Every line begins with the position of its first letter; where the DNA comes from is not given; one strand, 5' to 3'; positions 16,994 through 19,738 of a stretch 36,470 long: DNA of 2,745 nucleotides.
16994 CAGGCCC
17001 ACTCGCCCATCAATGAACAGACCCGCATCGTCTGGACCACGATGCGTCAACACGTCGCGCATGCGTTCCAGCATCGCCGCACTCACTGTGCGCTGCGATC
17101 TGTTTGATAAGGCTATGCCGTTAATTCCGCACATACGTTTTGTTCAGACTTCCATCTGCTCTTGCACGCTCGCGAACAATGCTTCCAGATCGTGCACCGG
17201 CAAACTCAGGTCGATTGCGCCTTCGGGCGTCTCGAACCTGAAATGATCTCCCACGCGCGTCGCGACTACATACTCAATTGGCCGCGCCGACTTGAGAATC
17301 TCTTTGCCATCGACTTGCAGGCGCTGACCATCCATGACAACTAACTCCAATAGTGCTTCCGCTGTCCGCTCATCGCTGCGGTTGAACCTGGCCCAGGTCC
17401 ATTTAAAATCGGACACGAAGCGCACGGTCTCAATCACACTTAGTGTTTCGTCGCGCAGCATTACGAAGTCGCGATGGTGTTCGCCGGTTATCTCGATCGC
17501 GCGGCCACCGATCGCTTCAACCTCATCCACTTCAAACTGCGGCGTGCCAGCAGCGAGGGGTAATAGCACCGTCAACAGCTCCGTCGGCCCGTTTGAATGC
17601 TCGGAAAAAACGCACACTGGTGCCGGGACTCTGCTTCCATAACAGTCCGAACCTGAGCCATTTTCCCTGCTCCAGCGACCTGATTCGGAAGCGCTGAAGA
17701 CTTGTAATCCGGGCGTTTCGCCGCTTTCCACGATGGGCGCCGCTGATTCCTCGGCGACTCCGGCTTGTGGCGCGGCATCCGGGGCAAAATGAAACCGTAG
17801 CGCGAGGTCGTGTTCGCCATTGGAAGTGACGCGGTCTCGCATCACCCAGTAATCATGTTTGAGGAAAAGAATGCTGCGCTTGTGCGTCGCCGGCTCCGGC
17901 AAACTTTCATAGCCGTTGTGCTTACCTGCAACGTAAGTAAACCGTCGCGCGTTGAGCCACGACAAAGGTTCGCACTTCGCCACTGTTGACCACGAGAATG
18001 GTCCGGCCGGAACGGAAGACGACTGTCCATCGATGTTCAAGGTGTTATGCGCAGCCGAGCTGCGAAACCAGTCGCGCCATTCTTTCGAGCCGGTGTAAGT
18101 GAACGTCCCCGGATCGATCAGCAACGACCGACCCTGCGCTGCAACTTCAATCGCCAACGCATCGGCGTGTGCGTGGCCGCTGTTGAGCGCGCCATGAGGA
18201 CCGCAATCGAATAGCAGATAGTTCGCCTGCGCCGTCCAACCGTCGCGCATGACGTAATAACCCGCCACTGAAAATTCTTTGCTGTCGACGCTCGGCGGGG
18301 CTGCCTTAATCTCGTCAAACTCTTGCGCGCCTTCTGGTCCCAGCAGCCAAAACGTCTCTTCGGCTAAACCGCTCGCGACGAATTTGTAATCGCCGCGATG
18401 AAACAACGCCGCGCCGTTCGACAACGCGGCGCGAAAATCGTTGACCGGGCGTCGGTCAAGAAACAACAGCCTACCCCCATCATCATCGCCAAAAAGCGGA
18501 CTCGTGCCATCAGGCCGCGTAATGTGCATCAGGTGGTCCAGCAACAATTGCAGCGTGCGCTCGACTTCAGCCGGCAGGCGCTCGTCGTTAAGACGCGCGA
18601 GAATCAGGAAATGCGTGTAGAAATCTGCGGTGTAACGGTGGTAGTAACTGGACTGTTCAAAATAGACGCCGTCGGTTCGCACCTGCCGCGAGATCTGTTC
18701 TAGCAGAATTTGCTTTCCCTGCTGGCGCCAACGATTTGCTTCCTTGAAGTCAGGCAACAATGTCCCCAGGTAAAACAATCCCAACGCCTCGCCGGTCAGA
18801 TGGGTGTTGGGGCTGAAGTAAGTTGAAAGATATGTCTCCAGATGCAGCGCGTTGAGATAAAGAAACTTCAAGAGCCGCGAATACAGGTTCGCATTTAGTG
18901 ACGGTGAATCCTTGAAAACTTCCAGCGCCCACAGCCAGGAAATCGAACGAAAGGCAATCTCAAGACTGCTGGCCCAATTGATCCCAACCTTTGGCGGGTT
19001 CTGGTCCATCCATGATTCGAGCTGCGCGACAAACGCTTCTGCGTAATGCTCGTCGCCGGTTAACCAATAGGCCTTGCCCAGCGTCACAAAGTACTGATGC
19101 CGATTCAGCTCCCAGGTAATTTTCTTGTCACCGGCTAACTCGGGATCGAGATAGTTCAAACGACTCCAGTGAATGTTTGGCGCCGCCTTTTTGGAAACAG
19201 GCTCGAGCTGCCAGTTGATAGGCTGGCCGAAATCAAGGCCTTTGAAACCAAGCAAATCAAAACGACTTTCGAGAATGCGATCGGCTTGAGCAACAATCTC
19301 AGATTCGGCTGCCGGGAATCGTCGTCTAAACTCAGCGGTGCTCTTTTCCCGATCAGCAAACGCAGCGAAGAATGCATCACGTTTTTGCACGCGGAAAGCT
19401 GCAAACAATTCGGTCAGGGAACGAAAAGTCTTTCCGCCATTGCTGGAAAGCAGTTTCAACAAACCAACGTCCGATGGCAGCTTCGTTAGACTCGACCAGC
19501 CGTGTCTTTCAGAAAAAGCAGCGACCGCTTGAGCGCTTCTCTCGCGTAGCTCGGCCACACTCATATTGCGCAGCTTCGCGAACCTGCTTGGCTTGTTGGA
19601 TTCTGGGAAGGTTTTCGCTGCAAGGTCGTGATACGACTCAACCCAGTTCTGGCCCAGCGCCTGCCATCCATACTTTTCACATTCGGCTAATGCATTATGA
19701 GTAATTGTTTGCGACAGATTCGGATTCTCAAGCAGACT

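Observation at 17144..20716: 1190-aa fusion of a GT4 glycosyltransferase to a heparinase-II/III-like domain, flanked by AsnB paralogues in an AlgD-containing locus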

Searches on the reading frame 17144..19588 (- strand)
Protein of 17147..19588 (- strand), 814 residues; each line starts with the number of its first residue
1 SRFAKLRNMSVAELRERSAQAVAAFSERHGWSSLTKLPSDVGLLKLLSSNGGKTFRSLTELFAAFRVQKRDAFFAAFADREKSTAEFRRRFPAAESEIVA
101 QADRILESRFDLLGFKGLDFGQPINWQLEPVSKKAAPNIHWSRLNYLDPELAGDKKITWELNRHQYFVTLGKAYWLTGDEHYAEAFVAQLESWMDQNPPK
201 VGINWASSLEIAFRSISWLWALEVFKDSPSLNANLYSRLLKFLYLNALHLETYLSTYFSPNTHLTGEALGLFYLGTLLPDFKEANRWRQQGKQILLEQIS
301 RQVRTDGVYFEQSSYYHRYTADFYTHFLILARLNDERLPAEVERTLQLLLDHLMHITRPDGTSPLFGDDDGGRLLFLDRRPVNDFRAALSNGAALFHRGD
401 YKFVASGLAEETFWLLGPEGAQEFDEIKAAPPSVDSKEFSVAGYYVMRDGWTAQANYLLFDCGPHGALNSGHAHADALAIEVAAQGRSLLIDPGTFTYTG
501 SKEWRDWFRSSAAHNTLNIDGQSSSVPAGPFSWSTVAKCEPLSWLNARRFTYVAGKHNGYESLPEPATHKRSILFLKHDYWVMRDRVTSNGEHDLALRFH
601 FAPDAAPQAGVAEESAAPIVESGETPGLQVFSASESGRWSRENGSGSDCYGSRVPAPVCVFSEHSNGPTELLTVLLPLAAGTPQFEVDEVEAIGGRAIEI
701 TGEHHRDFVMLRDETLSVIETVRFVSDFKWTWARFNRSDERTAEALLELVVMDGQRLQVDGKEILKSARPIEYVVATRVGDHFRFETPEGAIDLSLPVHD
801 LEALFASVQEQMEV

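Call 10: search_solved_structures(query=window:17144-19576:-, max_evalue=0.01, show_alignments=4)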
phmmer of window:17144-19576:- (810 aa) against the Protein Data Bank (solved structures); distinct sequences matched with E-value up to 0.01: 4.
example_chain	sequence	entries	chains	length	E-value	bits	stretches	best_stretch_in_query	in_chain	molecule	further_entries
4mmh_A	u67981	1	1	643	8.8e-44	152.8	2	122-365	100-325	Heparinase III protein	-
4mmi_A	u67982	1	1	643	8.8e-44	152.8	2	122-365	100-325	Heparinase III protein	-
5jmd_A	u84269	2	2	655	9e-38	132.9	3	204-364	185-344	Heparinase III protein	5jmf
4fnv_A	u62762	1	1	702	2e-37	131.8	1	124-603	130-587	Heparinase III protein, heparitin sulfate lyase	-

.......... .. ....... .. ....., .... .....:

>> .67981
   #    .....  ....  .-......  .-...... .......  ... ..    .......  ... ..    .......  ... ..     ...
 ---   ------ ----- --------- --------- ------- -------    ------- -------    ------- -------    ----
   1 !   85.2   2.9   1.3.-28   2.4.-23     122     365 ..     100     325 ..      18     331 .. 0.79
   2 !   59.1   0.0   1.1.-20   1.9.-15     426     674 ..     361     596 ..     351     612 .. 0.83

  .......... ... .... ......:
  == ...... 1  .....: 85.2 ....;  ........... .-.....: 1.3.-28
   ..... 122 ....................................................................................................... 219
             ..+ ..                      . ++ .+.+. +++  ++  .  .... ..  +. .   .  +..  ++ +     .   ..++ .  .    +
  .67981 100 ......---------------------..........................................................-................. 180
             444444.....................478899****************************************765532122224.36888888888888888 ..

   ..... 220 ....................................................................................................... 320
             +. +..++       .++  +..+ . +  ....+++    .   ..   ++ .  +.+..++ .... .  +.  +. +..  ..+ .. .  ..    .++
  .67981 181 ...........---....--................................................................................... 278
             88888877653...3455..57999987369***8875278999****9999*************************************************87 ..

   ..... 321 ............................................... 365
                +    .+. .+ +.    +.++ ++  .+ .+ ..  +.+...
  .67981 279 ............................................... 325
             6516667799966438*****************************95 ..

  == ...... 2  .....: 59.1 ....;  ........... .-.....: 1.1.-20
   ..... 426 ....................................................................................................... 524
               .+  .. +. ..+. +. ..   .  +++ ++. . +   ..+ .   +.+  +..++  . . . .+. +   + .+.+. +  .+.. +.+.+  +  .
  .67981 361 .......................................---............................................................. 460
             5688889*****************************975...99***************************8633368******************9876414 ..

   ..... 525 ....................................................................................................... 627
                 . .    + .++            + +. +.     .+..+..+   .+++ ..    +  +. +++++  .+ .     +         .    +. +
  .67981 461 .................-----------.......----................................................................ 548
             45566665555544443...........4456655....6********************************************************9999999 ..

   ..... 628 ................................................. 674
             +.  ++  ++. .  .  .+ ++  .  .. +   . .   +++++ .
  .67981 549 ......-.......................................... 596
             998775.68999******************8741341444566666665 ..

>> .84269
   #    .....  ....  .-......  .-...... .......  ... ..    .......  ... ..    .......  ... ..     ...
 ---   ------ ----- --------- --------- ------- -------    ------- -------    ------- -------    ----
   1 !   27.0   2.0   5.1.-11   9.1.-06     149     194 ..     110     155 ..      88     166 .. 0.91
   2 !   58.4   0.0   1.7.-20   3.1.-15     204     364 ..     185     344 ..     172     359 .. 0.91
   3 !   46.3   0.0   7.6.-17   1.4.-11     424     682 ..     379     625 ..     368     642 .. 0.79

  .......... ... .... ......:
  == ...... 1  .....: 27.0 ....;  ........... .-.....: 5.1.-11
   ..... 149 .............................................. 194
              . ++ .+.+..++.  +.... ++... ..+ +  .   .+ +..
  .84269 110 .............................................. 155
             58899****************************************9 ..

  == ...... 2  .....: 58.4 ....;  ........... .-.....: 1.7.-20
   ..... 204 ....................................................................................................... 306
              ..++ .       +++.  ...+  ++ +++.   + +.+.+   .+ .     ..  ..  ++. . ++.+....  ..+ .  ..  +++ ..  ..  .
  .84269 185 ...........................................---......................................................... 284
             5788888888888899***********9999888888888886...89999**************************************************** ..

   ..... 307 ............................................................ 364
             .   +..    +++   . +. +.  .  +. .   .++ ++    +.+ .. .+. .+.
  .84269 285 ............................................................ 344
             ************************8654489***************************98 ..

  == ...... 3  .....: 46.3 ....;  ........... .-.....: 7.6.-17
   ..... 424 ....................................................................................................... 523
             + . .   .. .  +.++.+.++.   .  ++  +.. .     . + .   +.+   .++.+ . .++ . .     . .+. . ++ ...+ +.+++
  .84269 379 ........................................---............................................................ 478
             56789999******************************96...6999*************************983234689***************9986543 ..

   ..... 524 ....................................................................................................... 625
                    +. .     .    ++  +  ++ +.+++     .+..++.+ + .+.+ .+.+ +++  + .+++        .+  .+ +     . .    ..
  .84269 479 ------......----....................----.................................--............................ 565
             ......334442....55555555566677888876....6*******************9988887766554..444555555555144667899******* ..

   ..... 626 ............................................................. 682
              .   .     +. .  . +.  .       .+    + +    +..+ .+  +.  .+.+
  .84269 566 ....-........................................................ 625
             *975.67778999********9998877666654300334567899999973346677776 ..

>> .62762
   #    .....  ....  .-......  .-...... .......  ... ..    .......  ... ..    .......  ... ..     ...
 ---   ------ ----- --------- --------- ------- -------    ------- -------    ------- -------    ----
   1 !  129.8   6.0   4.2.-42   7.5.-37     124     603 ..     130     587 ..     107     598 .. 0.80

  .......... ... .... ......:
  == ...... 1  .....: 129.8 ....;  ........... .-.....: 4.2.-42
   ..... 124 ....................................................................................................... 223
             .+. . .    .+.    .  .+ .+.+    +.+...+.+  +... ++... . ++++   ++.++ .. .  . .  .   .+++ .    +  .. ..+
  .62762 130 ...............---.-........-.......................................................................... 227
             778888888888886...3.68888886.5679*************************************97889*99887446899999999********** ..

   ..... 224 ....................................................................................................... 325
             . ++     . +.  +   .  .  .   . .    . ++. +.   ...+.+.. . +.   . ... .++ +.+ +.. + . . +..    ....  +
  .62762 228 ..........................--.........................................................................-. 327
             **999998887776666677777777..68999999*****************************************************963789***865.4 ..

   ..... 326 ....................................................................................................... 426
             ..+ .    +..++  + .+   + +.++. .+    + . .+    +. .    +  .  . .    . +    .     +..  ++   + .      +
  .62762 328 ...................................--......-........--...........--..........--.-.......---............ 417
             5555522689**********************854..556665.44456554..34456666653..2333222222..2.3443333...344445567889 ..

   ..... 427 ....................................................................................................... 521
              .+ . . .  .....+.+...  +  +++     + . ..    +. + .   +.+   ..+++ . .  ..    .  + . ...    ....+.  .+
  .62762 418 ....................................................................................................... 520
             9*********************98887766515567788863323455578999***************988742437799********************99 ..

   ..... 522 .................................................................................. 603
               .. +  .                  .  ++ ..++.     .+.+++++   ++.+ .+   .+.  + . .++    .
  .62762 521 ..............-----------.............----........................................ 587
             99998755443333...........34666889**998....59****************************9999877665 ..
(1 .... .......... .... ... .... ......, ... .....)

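Call 47: search_dna_similar(query=window:17147-19588:-, collection=plasmids, mode=protein, max_evalue=1e-10, max_rows=30)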
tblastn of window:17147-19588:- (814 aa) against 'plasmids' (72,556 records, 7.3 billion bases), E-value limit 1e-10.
Records with a match: 148; places in all: 151; records where one place covers at least 80% of the query: 0.
Best place of each record, by identity: <60% 148.
By first word of the organism name: Ralstonia 128; Candidatus 4; Streptomyces 4; Rhizobium 3; Shinella 2; Sphingobium 2; Bacteroides 1; Chondrinema 1; Nonomuraea 1; Deinococcus 1; and 1 more.
By predicted mobility (MOB-suite, as given by PLSDB): mobilizable 103; non-mobilizable 44; conjugative 1.
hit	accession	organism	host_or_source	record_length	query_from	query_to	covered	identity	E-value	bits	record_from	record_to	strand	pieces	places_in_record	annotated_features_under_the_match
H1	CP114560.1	Candidatus Manganitrophus sp.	activated carbon metagenome,metagenomic ...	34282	101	690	72%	30.1%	1e-54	213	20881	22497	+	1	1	alginate lyase family protein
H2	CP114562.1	Candidatus Manganitrophus sp.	activated carbon metagenome,metagenomic ...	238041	91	695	74%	29.2%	1e-51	204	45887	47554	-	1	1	alginate lyase family protein | glycosyltransferase family 4 protein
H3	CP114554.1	Candidatus Manganitrophus sp.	activated carbon metagenome,metagenomic ...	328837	91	695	74%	29.2%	1e-51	204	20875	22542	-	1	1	alginate lyase family protein | glycosyltransferase family 4 protein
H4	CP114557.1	Candidatus Manganitrophus sp.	activated carbon metagenome,metagenomic ...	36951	91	695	74%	29.2%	1e-51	204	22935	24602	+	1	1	alginate lyase family protein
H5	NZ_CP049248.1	Rhizobium rhizoryzae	cell culture,soil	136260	102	673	70%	30.6%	7e-47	189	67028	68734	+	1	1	alginate lyase family protein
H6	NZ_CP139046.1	Streptomyces sp. KN37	whole organism,Kanas soil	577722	92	675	72%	29.9%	2e-46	188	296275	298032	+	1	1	alginate lyase family protein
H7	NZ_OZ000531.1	Shinella sp. WSC3-e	-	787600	94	661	70%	29.1%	7e-50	198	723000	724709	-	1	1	alginate lyase family protein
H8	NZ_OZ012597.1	Shinella sp. WSD5-1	-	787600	94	661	70%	29.1%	7e-50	198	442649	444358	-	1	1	alginate lyase family protein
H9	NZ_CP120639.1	Rhizobium sp. 32-5/1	Vicia cracca,cell cilture,root nodule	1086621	95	683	65%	29.3%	2e-24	215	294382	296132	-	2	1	record has no annotation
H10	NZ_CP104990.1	Rhizobium sp. CC-CFT758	cell culture,agricultural soil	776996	102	601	61%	29.8%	7e-45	209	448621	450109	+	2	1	alginate lyase family protein | heparinase II/III family protein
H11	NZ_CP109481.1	Streptomyces sp. NBC_01450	-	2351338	92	573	59%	30.3%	3e-45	184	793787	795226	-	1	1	none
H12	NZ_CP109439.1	Streptomyces sp. NBC_01483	-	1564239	92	573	59%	29.6%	2e-47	191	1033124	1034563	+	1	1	none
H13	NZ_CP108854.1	Streptomyces sp. NBC_00841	-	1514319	84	681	73%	23.8%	4e-19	101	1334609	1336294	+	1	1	record has no annotation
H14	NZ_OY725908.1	Bacteroides finegoldii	-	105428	119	686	70%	23.7%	1e-35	154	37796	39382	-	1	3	heparin-sulfate lyase HepC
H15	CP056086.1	Ralstonia solanacearum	cell clture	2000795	125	626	62%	26.8%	6e-20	103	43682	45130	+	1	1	heparinase II/III-family protein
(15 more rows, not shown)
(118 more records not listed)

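Call 49: get_annotated_region(hit=H15, flank=14000)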
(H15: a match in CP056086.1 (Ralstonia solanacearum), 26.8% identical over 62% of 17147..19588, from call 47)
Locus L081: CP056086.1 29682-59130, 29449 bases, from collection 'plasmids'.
description: Ralstonia solanacearum strain FJAT91-F8 plasmid plas1, complete sequence
organism: Ralstonia solanacearum (NCBI taxid 305)
taxonomy: Bacteria; Pseudomonadota; Betaproteobacteria; Burkholderiales; Burkholderiaceae; Ralstonia; Ralstonia solanacearum
host: -; source: cell clture; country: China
typing (MOB-suite, as given by PLSDB): mobilizable; relaxase MOBP
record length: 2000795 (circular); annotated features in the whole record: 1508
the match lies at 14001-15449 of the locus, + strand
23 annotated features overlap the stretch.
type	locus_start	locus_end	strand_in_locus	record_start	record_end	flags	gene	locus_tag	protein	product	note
CDS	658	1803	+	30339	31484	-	-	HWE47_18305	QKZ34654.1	polysaccharide biosynthesis/export family protein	-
CDS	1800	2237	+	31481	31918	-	-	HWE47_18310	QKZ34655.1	low molecular weight phosphotyrosine protein phosphatase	-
CDS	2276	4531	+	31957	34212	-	-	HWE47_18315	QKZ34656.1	polysaccharide biosynthesis tyrosine autokinase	-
CDS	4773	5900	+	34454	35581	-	wecB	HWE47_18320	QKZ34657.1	UDP-N-acetylglucosamine 2-epimerase (non-hydrolyzing)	-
CDS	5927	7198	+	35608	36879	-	wecC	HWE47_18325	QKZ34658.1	UDP-N-acetyl-D-mannosamine dehydrogenase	-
CDS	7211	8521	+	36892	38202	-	-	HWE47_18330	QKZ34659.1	multidrug MFS transporter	-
CDS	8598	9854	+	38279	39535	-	-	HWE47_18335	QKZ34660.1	EpsG family protein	-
CDS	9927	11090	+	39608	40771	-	-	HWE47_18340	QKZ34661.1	glycosyltransferase family 4 protein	-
CDS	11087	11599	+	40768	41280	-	-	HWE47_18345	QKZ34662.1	acyltransferase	-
CDS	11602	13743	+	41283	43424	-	-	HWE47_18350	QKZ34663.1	Gfo/Idh/MocA family oxidoreductase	-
CDS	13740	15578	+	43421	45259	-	-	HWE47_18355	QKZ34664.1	heparinase II/III-family protein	-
CDS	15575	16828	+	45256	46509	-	-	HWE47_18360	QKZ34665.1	glycosyltransferase family 4 protein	-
CDS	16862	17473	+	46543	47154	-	-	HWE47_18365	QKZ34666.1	sugar transferase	-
CDS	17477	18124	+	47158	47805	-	-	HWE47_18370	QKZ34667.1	acetyltransferase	-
CDS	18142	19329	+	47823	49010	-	-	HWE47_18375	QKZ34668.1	DegT/DnrJ/EryC1/StrS aminotransferase family protein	-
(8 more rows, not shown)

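Call 50: get_annotated_region(hit=H2, flank=12000)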
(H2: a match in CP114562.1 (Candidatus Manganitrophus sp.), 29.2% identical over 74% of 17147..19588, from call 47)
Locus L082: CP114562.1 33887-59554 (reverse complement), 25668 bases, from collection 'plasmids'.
description: MAG: Candidatus Manganitrophus sp. isolate GAC4 plasmid unnamed1, complete sequence
organism: Candidatus Manganitrophus sp. (NCBI taxid 2927580)
taxonomy: Bacteria; Nitrospirota; Nitrospiria; Candidatus Troglogloeales; Candidatus Manganitrophaceae; Candidatus Manganitrophus; Candidatus Manganitrophus sp.
host: -; source: activated carbon metagenome,metagenomic assembly,Carbon granules from GAC filter; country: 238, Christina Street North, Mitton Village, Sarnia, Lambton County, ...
typing (MOB-suite, as given by PLSDB): non-mobilizable
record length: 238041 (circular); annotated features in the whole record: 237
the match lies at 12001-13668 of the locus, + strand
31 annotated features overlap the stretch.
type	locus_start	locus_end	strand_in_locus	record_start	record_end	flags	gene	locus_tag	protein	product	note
CDS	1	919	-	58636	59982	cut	-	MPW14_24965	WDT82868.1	ATP-binding protein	-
CDS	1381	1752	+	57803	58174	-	-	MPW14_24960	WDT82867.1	response regulator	-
CDS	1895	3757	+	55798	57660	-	-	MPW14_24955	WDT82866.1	ATP-binding protein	-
CDS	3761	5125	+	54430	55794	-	-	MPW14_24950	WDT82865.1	sigma-54 dependent transcriptional regulator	-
CDS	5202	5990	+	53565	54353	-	-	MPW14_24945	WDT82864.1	hypothetical protein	-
CDS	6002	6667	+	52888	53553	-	-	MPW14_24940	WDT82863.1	tetratricopeptide repeat protein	-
CDS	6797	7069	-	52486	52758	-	-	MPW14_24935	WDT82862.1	TMEM165/GDT1 family protein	-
CDS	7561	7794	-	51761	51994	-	-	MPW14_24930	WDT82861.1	hypothetical protein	-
CDS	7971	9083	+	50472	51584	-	-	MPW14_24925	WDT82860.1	hypothetical protein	-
CDS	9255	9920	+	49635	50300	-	-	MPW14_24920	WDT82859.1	hypothetical protein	-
CDS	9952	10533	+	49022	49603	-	-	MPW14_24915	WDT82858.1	glycosyltransferase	-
CDS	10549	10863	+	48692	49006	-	-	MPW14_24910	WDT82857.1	hypothetical protein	-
CDS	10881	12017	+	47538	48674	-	-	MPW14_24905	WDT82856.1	glycosyltransferase family 4 protein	-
CDS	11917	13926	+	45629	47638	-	-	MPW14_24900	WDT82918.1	alginate lyase family protein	-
CDS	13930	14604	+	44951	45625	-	-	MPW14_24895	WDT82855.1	hypothetical protein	-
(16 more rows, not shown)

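Call 52: search_protein_representatives(protein=window:17147-19588:-)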
Query: 814 residues. Proteins with E-value up to 0.001 (for the whole library): 20020; up to 1e-10: 13459; up to 1e-30: 4886. The best 150 are listed.
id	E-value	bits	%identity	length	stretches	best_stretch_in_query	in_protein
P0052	0.0e+00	1051.3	57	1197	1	1-811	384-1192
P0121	9.1e-249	844.0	52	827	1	3-776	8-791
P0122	2.0e-229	780.0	49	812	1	1-796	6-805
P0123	2.1e-229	780.0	46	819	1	3-799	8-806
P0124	4.8e-226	768.9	59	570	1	7-577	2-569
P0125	1.8e-219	747.1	54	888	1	3-700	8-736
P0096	6.8e-214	728.7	49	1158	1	75-777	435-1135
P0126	4.6e-211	719.3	47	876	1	3-788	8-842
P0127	5.7e-211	719.0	49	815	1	99-777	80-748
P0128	7.2e-210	715.4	48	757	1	4-737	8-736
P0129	1.3e-205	701.3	47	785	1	10-765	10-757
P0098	1.5e-205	701.1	50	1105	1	6-767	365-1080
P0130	7.3e-205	698.8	51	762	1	83-774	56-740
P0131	2.0e-204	697.4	51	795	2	3-605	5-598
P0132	8.7e-201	685.3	44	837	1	5-798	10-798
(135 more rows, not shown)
